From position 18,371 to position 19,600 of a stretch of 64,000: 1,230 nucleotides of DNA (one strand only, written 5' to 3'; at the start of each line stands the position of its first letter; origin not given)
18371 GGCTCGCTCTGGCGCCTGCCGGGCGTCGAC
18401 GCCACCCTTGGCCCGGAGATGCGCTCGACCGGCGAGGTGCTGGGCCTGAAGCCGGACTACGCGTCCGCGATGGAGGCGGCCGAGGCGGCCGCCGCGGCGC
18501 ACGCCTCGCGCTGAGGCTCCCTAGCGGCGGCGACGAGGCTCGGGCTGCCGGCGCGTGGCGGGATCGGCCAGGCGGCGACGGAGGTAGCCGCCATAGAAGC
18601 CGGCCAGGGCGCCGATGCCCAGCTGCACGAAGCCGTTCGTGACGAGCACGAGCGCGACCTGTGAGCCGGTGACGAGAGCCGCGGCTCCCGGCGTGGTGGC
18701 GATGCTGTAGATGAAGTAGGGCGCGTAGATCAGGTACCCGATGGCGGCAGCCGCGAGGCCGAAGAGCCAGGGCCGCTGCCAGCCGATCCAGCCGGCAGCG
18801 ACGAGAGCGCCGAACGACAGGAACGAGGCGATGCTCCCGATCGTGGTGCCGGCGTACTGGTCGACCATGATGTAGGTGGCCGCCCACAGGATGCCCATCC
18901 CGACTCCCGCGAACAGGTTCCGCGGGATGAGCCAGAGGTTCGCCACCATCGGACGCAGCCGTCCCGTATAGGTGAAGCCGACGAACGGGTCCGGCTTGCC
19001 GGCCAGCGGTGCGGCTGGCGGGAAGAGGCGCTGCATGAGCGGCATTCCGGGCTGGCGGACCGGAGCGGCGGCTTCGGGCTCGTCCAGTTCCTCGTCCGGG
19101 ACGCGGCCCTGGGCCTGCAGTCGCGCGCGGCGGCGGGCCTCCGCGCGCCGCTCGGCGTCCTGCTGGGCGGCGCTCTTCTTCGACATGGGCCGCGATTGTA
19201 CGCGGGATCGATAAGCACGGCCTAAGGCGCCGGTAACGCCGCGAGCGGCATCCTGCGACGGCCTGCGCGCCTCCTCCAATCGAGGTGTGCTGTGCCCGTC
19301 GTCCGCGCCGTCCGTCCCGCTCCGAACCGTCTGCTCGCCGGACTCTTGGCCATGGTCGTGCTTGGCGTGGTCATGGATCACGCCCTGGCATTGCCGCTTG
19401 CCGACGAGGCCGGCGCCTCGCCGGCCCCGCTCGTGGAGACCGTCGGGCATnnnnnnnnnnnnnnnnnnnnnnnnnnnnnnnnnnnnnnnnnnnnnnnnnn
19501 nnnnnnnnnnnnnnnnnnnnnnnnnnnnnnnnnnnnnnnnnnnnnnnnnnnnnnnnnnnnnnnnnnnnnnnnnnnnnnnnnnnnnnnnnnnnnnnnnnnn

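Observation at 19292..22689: Surface protein with a lamin-tail domain and four OB-fold-like repeats, but no nuclease domain, followed directly by a nucleoside phosphorylase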

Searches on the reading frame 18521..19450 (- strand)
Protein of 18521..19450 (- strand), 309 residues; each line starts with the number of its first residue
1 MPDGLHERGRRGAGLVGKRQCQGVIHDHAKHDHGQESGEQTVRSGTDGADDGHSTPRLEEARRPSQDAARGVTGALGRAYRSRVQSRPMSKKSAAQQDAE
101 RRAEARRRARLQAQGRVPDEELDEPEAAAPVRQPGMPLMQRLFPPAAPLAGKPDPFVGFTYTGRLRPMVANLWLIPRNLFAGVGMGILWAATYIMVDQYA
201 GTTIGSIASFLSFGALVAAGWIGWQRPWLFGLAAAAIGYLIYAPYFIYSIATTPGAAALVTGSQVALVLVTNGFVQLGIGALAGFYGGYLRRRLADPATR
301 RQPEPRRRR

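Call 3: search_protein_families(library=pfam, proteins=[window:18521-19450:-], max_evalue=1)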
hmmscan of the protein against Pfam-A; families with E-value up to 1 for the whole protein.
window:18521-19450:- (309 aa): 0 families

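Call 4: search_protein_families(library=ncbifam, proteins=[window:18521-19450:-], max_evalue=1)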
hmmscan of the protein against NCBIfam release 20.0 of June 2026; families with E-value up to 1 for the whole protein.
window:18521-19450:- (309 aa): 1 family
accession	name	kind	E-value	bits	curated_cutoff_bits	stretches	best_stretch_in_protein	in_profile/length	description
NF007984.0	PRK10712.1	equivalog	0.37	9.2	793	1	231-294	274-333/563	PTS fructose transporter subunit IIBC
